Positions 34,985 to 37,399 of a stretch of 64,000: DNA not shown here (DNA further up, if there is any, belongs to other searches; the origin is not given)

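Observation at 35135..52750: Unusual amine/acyl-CoA catabolic cluster: PotABCD-type importer, aldehyde dehydrogenase, CrtI/amine-oxidase-like flavoprotein, two ADP-forming acyl-CoA synthetases, two ACADs, an enoyl-CoA hydratase, a CysK-like enzyme and an EamA exporter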

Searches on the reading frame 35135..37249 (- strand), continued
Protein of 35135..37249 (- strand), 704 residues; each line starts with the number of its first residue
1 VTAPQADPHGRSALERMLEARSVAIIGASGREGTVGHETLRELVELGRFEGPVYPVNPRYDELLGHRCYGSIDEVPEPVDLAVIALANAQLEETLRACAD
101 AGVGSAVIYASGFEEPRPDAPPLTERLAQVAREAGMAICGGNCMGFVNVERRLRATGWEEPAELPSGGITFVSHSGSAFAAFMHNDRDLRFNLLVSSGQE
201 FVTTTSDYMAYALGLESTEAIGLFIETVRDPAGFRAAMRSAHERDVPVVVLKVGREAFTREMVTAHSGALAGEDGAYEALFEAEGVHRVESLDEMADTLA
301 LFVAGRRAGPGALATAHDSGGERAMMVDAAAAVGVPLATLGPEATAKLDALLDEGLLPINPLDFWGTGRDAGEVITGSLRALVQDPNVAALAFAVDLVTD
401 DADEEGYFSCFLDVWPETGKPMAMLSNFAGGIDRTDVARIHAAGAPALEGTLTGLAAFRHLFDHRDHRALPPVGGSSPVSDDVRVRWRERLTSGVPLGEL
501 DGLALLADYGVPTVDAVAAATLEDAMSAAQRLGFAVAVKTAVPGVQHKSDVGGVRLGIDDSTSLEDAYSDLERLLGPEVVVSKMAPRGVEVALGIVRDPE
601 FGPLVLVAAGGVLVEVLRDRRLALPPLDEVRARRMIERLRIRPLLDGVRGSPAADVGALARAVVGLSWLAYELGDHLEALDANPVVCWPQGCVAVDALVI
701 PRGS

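Call 75: search_protein_families(library=ncbifam, proteins=[L085:16637-18262:+, L085:18268-19653:+], max_evalue=1e-15)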
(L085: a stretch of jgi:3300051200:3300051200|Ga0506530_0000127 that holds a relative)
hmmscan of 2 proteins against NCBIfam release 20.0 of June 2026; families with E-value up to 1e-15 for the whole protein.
L085:16637-18262:+ (541 aa): 6 families
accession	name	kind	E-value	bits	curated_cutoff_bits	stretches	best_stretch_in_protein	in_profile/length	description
NF045689.1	BCarotKetCrtO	equivalog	8.5e-90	301.9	1000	1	6-529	4-541/563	beta-carotene ketolase CrtO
TIGR02734.1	crtI_fam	subfamily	7.6e-41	140.3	238.1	1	8-529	1-494/504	phytoene desaturase family protein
NF045637.1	carotdesatCrtDProt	equivalog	2.5e-30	105.4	580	1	8-526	1-485/485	1-hydroxycarotenoid 3,4-desaturase CrtD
TIGR02730.1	carot_isom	equivalog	1.3e-24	86.9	586.9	1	228-514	214-477/493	carotenoid isomerase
NF058655.1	CrtID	equivalog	2.5e-21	76.1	640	1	8-511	1-467/478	bifunctional phytoene desaturase/3,4-desaturase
TIGR02733.1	desat_CrtD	equivalog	6.4e-16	58.1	549.7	0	6-46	2-42/492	C-3',4' desaturase CrtD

L085:18268-19653:+ (461 aa): 26 families (the best 25 are shown)
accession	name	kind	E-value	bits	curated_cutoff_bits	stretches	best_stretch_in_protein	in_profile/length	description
NF004815.0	PRK06169.1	equivalog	3e-82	276.7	506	1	4-453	14-466/471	amidase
NF005687.0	PRK07487.1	subfamily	9.9e-79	265.3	428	1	3-446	11-456/468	amidase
NF009119.0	PRK12470.1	equivalog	3.4e-67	227.5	498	1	3-284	12-295/462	amidase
NF005686.0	PRK07486.1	subfamily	4.4e-67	226.8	465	1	3-453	17-480/486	amidase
NF004717.0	PRK06061.1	equivalog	1.2e-66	225.4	498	1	2-272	19-295/483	amidase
NF004816.0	PRK06170.1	equivalog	4.9e-66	223.3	503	1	3-445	15-481/493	amidase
NF005450.0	PRK07042.1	equivalog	1.3e-64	218.4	458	1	3-451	10-457/464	amidase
TIGR02715.1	amido_AtzE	subfamily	1.2e-61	209.1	425.75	1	3-444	3-446/452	AtzE family amidohydrolase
NF005688.0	PRK07488.1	equivalog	1.2e-61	209.1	532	1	2-225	13-239/474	indoleacetamide hydrolase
NF006006.0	PRK08137.1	equivalog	3.1e-61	207.8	534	1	3-231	37-277/529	amidase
NF006631.0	PRK09201.1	equivalog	1.6e-60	205.1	461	1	3-444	10-453/466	AtzE family amidohydrolase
NF005899.0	PRK07869.1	equivalog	1.3e-59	202.2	418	1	4-213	19-227/471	amidase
TIGR00132.1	gatA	equivalog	3.3e-57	194.3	481.1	1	6-233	2-230/466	Asp-tRNA(Asn)/Glu-tRNA(Gln) amidotransferase subunit GatA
NF005460.0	PRK07056.1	subfamily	6e-55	187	447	1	2-445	10-452/457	amidase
NF006043.0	PRK08186.1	subfamily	6.3e-52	176.8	487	1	2-450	9-452/600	allophanate hydrolase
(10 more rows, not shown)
